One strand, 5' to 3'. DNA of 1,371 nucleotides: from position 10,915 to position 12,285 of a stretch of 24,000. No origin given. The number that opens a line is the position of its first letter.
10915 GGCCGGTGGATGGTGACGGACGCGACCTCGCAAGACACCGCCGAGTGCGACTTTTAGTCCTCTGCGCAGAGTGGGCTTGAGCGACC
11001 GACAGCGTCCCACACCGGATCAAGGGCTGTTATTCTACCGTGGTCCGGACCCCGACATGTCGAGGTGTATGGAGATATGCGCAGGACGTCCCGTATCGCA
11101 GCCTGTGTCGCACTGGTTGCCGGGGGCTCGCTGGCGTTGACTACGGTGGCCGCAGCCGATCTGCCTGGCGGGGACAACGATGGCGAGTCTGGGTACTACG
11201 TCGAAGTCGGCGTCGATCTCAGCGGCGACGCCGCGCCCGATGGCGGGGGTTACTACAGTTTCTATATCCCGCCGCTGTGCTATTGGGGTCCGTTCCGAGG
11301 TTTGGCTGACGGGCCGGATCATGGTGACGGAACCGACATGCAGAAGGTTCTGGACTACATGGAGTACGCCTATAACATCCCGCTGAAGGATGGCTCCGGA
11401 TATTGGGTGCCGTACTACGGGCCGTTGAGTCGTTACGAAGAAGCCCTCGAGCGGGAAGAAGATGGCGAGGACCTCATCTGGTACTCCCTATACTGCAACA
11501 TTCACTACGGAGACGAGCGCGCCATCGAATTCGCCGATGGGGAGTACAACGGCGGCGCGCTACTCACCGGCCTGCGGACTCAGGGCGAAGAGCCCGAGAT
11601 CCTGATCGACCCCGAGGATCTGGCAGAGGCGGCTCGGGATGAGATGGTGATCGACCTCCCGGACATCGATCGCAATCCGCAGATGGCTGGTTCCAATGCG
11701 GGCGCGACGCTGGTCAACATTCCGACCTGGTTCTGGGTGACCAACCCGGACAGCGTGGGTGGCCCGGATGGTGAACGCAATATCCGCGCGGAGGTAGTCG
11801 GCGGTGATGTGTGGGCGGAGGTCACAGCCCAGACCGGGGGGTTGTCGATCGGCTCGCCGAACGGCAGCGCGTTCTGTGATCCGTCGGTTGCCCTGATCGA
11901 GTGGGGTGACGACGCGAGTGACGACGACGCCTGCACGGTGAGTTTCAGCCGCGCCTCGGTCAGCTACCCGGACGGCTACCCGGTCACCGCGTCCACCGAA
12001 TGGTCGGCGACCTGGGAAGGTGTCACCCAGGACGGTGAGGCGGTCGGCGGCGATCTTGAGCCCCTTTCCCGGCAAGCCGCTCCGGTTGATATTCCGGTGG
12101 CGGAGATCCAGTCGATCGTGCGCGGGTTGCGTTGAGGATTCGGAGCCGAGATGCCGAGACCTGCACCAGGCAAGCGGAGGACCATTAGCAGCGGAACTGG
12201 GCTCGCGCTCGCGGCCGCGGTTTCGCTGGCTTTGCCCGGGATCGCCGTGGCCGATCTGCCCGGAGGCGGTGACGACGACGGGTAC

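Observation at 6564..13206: Mirror-image paralogous two-gene envelope cassette (lipoprotein + secreted Cys protein) flanking a mutase gene: candidate uncharacterised cell-surface system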

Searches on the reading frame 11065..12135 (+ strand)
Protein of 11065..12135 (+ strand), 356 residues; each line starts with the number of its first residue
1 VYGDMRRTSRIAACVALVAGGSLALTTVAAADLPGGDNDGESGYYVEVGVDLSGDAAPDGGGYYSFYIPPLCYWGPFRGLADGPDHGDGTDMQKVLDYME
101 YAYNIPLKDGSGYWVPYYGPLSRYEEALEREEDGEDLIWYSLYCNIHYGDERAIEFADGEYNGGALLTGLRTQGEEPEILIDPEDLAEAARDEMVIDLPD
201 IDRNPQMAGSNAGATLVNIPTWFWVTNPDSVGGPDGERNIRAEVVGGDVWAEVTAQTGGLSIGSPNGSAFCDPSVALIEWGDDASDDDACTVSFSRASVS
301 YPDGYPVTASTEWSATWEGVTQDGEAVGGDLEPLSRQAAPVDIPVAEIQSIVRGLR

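Call 6: search_protein_families(library=pfam, proteins=[window:11065-12135:+], max_evalue=1)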
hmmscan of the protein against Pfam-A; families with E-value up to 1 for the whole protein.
window:11065-12135:+ (356 aa): 0 families

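Call 7: search_protein_families(library=ncbifam, proteins=[window:11065-12135:+], max_evalue=1)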
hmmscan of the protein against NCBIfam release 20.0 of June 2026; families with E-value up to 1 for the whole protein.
window:11065-12135:+ (356 aa): 0 families

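Call 21: find_related_loci(query=A5, collection=genome_contigs, flank=10000)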
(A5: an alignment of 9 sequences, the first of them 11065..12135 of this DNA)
Query A5 (356 aa) in genome_contigs; peptide patterns used: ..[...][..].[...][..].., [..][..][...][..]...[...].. (x = any residue, [..] = any of these).
247 stretches matched a pattern; 32 encode a relative of the query (tblastn E <= 1e-3); 32 distinct loci.
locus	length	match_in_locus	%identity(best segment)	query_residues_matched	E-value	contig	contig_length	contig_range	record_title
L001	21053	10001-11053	54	5-355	7e-101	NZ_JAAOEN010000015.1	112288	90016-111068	Phytoactinopolyspora limicola strain HAJB-30 Scaffold15, whole genome shotgun sequence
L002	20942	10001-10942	48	44-356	4e-81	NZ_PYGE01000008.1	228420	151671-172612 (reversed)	Haloactinopolyspora alba strain DSM 45211 Ga0181033_108, whole genome shotgun sequence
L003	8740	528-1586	48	5-352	4e-82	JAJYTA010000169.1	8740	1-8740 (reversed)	MAG: Actinomycetes bacterium isolate DX1.bin79 NODE_12142_length_8740_cov_4.066992, whole genome shotgun sequence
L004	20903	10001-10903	45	64-354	1e-67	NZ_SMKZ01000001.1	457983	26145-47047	Jiangella asiatica strain 5K138 NODE_1_length_457983_cov_32.7683, whole genome shotgun sequence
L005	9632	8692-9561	44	45-352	1e-61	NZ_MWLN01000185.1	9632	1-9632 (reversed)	Kineosporia sp. A_224 strain A 224 EDJALFJO_185, whole genome shotgun sequence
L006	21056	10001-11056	38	1-352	2e-61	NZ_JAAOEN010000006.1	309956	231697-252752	Phytoactinopolyspora limicola strain HAJB-30 Scaffold6, whole genome shotgun sequence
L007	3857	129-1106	39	15-354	6e-58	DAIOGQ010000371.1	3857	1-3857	MAG TPA_asm: Kineosporiaceae bacterium isolate CTOTU26104 NODE_25489_length_3857_cov_5.192530, whole genome shotgun sequ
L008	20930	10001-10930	40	43-352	2e-53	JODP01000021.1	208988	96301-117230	Kineosporia aurantiaca JCM 3230 strain NRRL B-16913 contig21.1, whole genome shotgun sequence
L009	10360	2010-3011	40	6-352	1e-59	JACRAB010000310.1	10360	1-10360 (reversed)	MAG: Actinomycetota bacterium isolate NC_groundwater_1582_Pr3_B-0.1um_74_11 SR-2_scaffold_141_2123296, whole genome shot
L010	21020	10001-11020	34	4-352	1e-44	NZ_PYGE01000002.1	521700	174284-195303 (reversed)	Haloactinopolyspora alba strain DSM 45211 Ga0181033_102, whole genome shotgun sequence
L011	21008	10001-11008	35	7-352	2e-43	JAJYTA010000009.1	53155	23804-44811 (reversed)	MAG: Actinomycetes bacterium isolate DX1.bin79 NODE_833_length_53155_cov_4.239836, whole genome shotgun sequence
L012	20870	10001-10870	33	46-352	1e-42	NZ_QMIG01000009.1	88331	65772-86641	Phytoactinopolyspora halophila strain YIM 96934 Scaffold8_2, whole genome shotgun sequence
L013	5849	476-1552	33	5-356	5e-40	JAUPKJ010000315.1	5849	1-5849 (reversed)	MAG: Actinomycetota bacterium isolate erpe_2018_pw_0hr_WHONDRS-PP48-000085_B_bin.17 scaffold_1484765, whole genome shotg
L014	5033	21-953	31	42-356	9e-40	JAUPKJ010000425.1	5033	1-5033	MAG: Actinomycetota bacterium isolate erpe_2018_pw_0hr_WHONDRS-PP48-000085_B_bin.17 scaffold_2289011, whole genome shotg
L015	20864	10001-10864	35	35-327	8e-39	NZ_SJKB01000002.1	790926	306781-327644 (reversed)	Kribbella pittospori strain NRRL B-24813 NODE_2_length_790926_cov_16.0402_ID_4262, whole genome shotgun sequence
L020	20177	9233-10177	33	41-352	5e-33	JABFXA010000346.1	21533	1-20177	MAG: Nocardioidaceae bacterium isolate Bin5.1 NODE_708_length_21533_cov_4.879371, whole genome shotgun sequence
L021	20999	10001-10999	32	5-349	1e-32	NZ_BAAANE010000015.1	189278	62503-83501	Kribbella alba strain JCM 14306 sequence15, whole genome shotgun sequence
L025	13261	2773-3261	37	186-354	1e-21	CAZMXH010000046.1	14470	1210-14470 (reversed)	MAG TPA_asm: uncultured Actinomycetes bacterium isolate SRP187154_co1_47 genome assembly, contig: NODE_5377_length_14470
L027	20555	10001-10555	33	162-352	8e-18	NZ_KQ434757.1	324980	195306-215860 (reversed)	Jiangella muralis strain DSM 45357 Scaffold8, whole genome shotgun sequence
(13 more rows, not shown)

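Call 43: search_protein_families(library=pfam, proteins=[L006:11173-15834:+, L008:5751-8108:-, L011:12028-14118:-, L010:7434-7991:+, L011:11435-12031:-, L010:13352-14617:-, L021:11016-12431:-, L002:5382-6773:-, L027:10607-11101:+, L027:11098-12987:+], max_evalue=0.01)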
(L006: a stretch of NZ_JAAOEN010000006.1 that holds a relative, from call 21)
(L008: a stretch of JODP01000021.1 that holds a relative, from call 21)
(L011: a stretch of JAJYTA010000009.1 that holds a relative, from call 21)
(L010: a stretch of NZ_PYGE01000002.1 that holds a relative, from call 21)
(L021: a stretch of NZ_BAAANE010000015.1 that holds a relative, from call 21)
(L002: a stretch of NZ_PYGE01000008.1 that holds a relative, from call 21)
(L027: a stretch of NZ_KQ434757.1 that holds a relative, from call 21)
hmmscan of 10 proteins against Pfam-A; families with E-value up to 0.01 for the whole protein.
L006:11173-15834:+ (1553 aa): 8 families
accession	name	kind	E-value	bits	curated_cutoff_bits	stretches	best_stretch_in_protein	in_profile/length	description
PF01580.24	FtsK_SpoIIIE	-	7.2e-54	183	24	2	706-889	9-220/221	FtsK/SpoIIIE family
PF13191.12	AAA_16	-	3.7e-10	41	32.6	1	733-870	20-158/167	AAA ATPase domain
PF13401.12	AAA_22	-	1.3e-09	38.9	27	1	737-884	6-121/130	AAA domain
PF13555.12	AAA_29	-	0.00031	20.9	27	0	729-760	16-46/61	P-loop containing region of AAA domain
PF25199.1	nSTAND_NTPase5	-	0.00096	19.4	34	0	1362-1406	39-84/145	Novel STAND NTPase 5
PF01935.23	DUF87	-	0.0012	19.5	23.2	0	729-777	15-61/220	Helicase HerA, central domain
PF05872.18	HerA_C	-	0.004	16.3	22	0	731-761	16-46/502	Helicase HerA-like C-terminal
PF16697.10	Yop-YscD_cpl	-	0.0092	16.7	33.2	0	120-166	3-49/94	Inner membrane component of T3SS, cytoplasmic domain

L008:5751-8108:- (785 aa): 0 families

L011:12028-14118:- (696 aa): 0 families

L010:7434-7991:+ (185 aa): 1 family
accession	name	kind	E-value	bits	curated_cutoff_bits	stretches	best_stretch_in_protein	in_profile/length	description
PF01442.23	Apolipoprotein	-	0.0046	17.1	90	1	105-176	102-168/190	Apolipoprotein A1/A4/E domain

L011:11435-12031:- (198 aa): 0 families

L010:13352-14617:- (421 aa): 1 family
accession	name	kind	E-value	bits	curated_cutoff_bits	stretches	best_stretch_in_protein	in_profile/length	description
PF25021.1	TEN_NHL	-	6e-05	22.6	27.1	0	76-138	5-64/357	Teneurin NHL domain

L021:11016-12431:- (471 aa): 2 families
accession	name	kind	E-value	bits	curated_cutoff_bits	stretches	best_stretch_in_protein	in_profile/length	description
PF01546.33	Peptidase_M20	-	3.3e-40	138.6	24.6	1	155-468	1-204/206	Peptidase family M20/M25/M40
PF07687.19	M20_dimer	-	0.00019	21.8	21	1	274-351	12-89/107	Peptidase dimerisation domain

L002:5382-6773:- (463 aa): 7 families
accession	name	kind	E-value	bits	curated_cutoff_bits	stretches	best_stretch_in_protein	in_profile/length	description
PF13439.12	Glyco_transf_4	-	1.8e-30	106.6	28.5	1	102-269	1-170/170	Glycosyltransferase Family 4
PF00534.26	Glycos_transf_1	-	1.1e-24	87.4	26.4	1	279-431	6-170/172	Glycosyl transferases group 1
PF13692.12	Glyco_trans_1_4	-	7.3e-23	81.8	27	1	290-419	3-142/142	Glycosyl transferases group 1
PF13579.12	Glyco_trans_4_4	-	6.2e-20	72.6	29.7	1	103-259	1-151/158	Glycosyl transferase 4-like domain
PF20706.3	GT4-conflict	-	1.4e-05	24.7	26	1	345-446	273-385/385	Family 4 Glycosyltransferase in conflict systems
PF13524.12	Glyco_trans_1_2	-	3.6e-05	24.2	25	1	306-437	6-132/144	Glycosyl transferase-like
PF13477.12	Glyco_trans_4_2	-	7.8e-05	23.3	23.4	1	109-201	13-103/139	Glycosyl transferase 4-like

L027:10607-11101:+ (164 aa): 1 family
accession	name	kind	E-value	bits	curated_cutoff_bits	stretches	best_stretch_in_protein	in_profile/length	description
PF03703.20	bPH_2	-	5e-17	62.3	22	1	75-153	1-78/78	Bacterial PH domain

L027:11098-12987:+ (629 aa): 2 families
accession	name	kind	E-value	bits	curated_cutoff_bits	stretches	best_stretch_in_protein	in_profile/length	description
PF02261.22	Asp_decarbox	-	3.3e-49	166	25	1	490-602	2-114/115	Aspartate decarboxylase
PF03703.20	bPH_2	-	5.3e-40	136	22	3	356-437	1-73/78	Bacterial PH domain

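Call 50: search_protein_families(library=pfam, proteins=[L008:3-1505:-, L008:1495-1926:-, L008:2318-2566:-, L008:2607-3533:-, L008:3530-4432:-, L008:4420-5751:-, L008:8108-8836:-, L008:10946-13171:-, L008:13352-14341:+, L008:14369-15142:+], max_evalue=0.01)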
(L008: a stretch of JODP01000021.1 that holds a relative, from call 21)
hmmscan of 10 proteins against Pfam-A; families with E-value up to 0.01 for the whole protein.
L008:3-1505:- (501 aa): 0 families

L008:1495-1926:- (143 aa): 1 family
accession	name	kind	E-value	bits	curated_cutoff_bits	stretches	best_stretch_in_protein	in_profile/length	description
PF07811.17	TadE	-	2.9e-09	37.4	22.9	1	13-55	1-43/43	TadE-like protein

L008:2318-2566:- (82 aa): 0 families

L008:2607-3533:- (308 aa): 1 family
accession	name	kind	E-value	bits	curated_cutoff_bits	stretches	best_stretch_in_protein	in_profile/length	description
PF00482.28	T2SSF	-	1.1e-07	32.3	25.2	1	171-299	1-125/125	Type II secretion system (T2SS), protein F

L008:3530-4432:- (300 aa): 1 family
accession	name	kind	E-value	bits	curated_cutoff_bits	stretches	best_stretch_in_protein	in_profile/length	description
PF00482.28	T2SSF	-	2.7e-08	34.2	25.2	1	117-240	2-121/125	Type II secretion system (T2SS), protein F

L008:4420-5751:- (443 aa): 3 families
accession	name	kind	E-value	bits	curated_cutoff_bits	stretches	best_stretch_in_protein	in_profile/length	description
PF00437.27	T2SSE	-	2.1e-28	99.5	24.9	1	127-356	43-264/370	Type II/IV secretion system protein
PF06414.18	Zeta_toxin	-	0.0032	17.4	22.3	1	214-269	17-66/199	Zeta toxin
PF01580.24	FtsK_SpoIIIE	-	0.0079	16.1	24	0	212-233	39-59/221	FtsK/SpoIIIE family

L008:8108-8836:- (242 aa): 3 families
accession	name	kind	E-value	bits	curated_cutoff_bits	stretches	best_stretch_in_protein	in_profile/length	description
PF08666.17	SAF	-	1.7e-06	28.9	21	1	74-134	2-62/63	SAF domain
PF13144.11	ChapFlgA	-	0.0015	19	23.8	1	74-143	2-69/122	Chaperone for flagella basal body P-ring formation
PF16976.10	RcpC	-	0.0022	18.3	28.8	1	137-232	4-113/114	Flp pilus assembly protein RcpC/CpaB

L008:10946-13171:- (741 aa): 0 families

L008:13352-14341:+ (329 aa): 2 families
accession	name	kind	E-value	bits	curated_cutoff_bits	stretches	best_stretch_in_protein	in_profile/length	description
PF02567.21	PhzC-PhzF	-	3.6e-47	161.7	27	1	60-325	1-281/281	Phenazine biosynthesis-like protein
PF05544.16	Pro_racemase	-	1.3e-06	28.2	27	1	99-162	56-122/325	Proline racemase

L008:14369-15142:+ (257 aa): 2 families
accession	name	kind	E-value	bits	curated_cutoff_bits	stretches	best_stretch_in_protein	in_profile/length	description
PF09844.14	DUF2071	-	2.9e-67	226.8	27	1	20-248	1-211/212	Uncharacterized conserved protein (COG2071)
PF06314.16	ADC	-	0.00029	20.9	29.8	1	7-142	2-129/238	Acetoacetate decarboxylase (ADC)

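Call 51: search_protein_families(library=pfam, proteins=[L006:47-880:+, L006:990-4034:+, L006:4050-7184:+, L006:7181-8428:+, L006:9460-9801:+, L006:16996-18099:-, L006:18105-18419:-, L006:19054-19464:-, L006:19566-20711:-, L006:20716-21024:-], max_evalue=0.01)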
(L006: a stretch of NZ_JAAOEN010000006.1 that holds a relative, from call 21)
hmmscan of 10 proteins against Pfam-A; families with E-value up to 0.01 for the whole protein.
L006:47-880:+ (277 aa): 1 family
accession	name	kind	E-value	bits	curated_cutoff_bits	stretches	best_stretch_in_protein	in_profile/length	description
PF00528.27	BPD_transp_1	-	2e-10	41.2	26.4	1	50-276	15-181/184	Binding-protein-dependent transport system inner membrane component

L006:990-4034:+ (1014 aa): 2 families
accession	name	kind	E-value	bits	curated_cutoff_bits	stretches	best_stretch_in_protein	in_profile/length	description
PF03644.19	Glyco_hydro_85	-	1.7e-80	271.2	22.2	1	385-685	8-301/302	Glycosyl hydrolase family 85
PF21910.2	GH85_C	-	2.5e-05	25.1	27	1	853-907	4-59/95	GH85 endohexosaminidases, C-terminal domain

L006:4050-7184:+ (1044 aa): 6 families
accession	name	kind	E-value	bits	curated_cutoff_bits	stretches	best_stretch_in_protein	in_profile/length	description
PF01074.27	Glyco_hydro_38N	-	1.5e-92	310.3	25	1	271-528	3-270/270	Glycosyl hydrolases family 38 N-terminal domain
PF07748.19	Glyco_hydro_38C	-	2.5e-59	201.4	25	1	679-894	1-206/206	Glycosyl hydrolases family 38 C-terminal domain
PF09261.16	Alpha-mann_mid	-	2.1e-30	105.1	31.1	1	534-630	1-96/96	Alpha mannosidase middle domain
PF17677.7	Glyco_hydro38C2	-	1.4e-13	51.2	22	1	947-1030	3-72/72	Glycosyl hydrolases family 38 C-terminal beta sandwich domain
PF22907.2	Ams1-like_1st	-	0.00037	20.8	27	1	68-133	29-84/145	Alpha-mannosidase, jelly roll domain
PF02023.22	SCAN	-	0.0011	19.2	27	1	581-621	42-82/90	SCAN domain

L006:7181-8428:+ (415 aa): 0 families

L006:9460-9801:+ (113 aa): 0 families

L006:16996-18099:- (367 aa): 0 families

L006:18105-18419:- (104 aa): 0 families

L006:19054-19464:- (136 aa): 1 family
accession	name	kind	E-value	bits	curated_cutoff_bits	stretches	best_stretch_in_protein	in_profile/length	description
PF00334.24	NDK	-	6.7e-51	172.1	27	1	3-134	1-132/135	Nucleoside diphosphate kinase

L006:19566-20711:- (381 aa): 0 families

L006:20716-21024:- (102 aa): 0 families

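Call 64: search_protein_families(library=padloc, proteins=[window:11065-12135:+], max_evalue=0.1)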
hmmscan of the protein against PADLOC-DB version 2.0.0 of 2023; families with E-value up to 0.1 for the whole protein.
window:11065-12135:+ (356 aa): 0 families

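Call 65: search_protein_families(library=phrogs, proteins=[window:11065-12135:+], max_evalue=0.1)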
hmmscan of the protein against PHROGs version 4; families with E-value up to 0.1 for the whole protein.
window:11065-12135:+ (356 aa): 0 families

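Call 83: search_dna_similar(query=window:11065-12135:+, collection=plasmids, mode=protein, max_evalue=0.001, max_rows=15)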
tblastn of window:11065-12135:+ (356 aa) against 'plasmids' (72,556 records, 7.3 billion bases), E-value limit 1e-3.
Records with a match: 24; places in all: 25; records where one place covers at least 80% of the query: 0.
Best place of each record, by identity: <60% 24.
By first word of the organism name: Streptomyces 19; Brachybacterium 2; Embleya 2; Kineococcus 1.
By predicted mobility (MOB-suite, as given by PLSDB): non-mobilizable 20; mobilizable 4.
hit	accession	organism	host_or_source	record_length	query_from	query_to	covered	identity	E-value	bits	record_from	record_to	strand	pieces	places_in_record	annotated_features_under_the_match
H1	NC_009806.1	Kineococcus radiotolerans SRS30216 = ATCC BAA-149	-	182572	181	345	46%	35.3%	2e-8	64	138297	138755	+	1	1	hypothetical protein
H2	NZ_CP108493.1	Streptomyces sp. NBC_01243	-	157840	173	351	50%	31.5%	3e-7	60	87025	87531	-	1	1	ATP/GTP-binding protein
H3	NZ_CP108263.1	Streptomyces sp. NBC_00053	-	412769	173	351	50%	31.5%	3e-7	60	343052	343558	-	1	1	ATP/GTP-binding protein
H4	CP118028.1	Streptomyces enissocaesilis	mixed culture,soil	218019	175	353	50%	30.2%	2e-4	51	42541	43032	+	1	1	ATP/GTP-binding protein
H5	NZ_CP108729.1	Streptomyces sp. NBC_00989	-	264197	175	353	50%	29.8%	5e-5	53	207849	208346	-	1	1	ATP/GTP-binding protein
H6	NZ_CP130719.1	Streptomyces sp. NBC_01334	-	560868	181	351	48%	30.6%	1e-4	52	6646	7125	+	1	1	ATP/GTP-binding protein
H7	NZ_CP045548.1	Streptomyces sp. SYP-A7193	cell culture,soil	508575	175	351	50%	28.9%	1e-4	52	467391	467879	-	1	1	ATP/GTP-binding protein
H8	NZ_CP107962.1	Streptomyces sp. NBC_00376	-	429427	165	351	53%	26.6%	8e-4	49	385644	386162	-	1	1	ATP/GTP-binding protein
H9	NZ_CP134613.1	Streptomyces sp. ITFR-6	Ips typographus,whole organism,Ips ...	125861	161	351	54%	25.9%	6e-4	49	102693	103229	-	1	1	ATP/GTP-binding protein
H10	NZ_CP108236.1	Streptomyces sp. NBC_00080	-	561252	181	351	48%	28.9%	1e-5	55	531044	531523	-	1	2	ATP/GTP-binding protein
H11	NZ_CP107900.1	Streptomyces sp. NBC_00464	-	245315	177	351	49%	27.9%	1e-4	51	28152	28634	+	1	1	ATP/GTP-binding protein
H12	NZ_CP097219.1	Brachybacterium kimchii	kimchi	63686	181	337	44%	30.9%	4e-4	50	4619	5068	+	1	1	hypothetical protein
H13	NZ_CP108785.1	Embleya sp. NBC_00888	-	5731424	185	352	47%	28.4%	7e-4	49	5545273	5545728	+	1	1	none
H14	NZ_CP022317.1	Brachybacterium avium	Vultur gryphus,mono isolate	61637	174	321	42%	31.8%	1e-4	52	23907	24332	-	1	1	ATP/GTP-binding protein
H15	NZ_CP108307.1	Streptomyces sp. NBC_00015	-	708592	159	318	45%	28.8%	1e-5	55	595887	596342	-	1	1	ATP/GTP-binding protein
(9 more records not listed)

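Call 84: search_dna_similar(query=window:11065-12135:+, collection=phages, mode=protein, max_evalue=0.001, max_rows=10)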
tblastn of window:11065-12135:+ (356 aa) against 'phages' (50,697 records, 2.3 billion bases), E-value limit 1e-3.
No match.

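Call 85: get_annotated_region(hit=H2, flank=12000)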
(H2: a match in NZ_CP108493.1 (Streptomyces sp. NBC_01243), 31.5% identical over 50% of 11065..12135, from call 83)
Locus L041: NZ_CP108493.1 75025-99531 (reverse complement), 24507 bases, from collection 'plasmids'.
description: Streptomyces sp. NBC_01243 plasmid unnamed2, complete sequence
organism: Streptomyces sp. NBC_01243 (NCBI taxid 2903796)
taxonomy: Bacteria; Actinomycetota; Actinomycetes; Kitasatosporales; Streptomycetaceae; Streptomyces; Streptomyces sp. NBC 01243
host: -; source: -; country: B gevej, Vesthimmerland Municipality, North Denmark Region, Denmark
typing (MOB-suite, as given by PLSDB): non-mobilizable
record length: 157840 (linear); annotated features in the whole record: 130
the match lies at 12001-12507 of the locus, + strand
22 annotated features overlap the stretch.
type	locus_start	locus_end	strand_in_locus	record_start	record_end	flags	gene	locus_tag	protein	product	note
CDS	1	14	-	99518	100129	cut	-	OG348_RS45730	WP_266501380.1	peptidase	-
CDS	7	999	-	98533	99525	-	-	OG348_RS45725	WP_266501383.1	threonine/serine dehydratase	-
CDS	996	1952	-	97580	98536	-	-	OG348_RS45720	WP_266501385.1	D-alanine--D-alanine ligase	-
CDS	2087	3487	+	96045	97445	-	murF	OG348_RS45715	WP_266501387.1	UDP-N-acetylmuramoyl-tripeptide--D-alanyl-D- alanine ligase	GO:0009252 - peptidoglycan biosynthetic process [Evidence IEA]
CDS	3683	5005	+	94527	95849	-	-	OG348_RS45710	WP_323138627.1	helix-turn-helix transcriptional regulator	-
CDS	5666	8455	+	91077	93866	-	-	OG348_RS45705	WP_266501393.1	hypothetical protein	-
CDS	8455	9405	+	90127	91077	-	-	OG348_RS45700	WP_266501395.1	replication-relaxation family protein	-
CDS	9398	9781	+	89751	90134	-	-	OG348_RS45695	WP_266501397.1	hypothetical protein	-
CDS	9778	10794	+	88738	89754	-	-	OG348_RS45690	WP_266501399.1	hypothetical protein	-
CDS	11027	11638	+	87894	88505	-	-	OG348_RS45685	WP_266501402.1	hypothetical protein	-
CDS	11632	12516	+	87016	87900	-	-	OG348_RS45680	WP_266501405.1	ATP/GTP-binding protein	-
CDS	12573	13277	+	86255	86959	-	-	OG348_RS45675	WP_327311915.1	SAF domain-containing protein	-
CDS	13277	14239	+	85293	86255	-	-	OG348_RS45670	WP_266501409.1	hypothetical protein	-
CDS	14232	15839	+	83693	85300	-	-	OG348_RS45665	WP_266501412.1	ATPase, T2SS/T4P/T4SS family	-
CDS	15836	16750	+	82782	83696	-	-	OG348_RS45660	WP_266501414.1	hypothetical protein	-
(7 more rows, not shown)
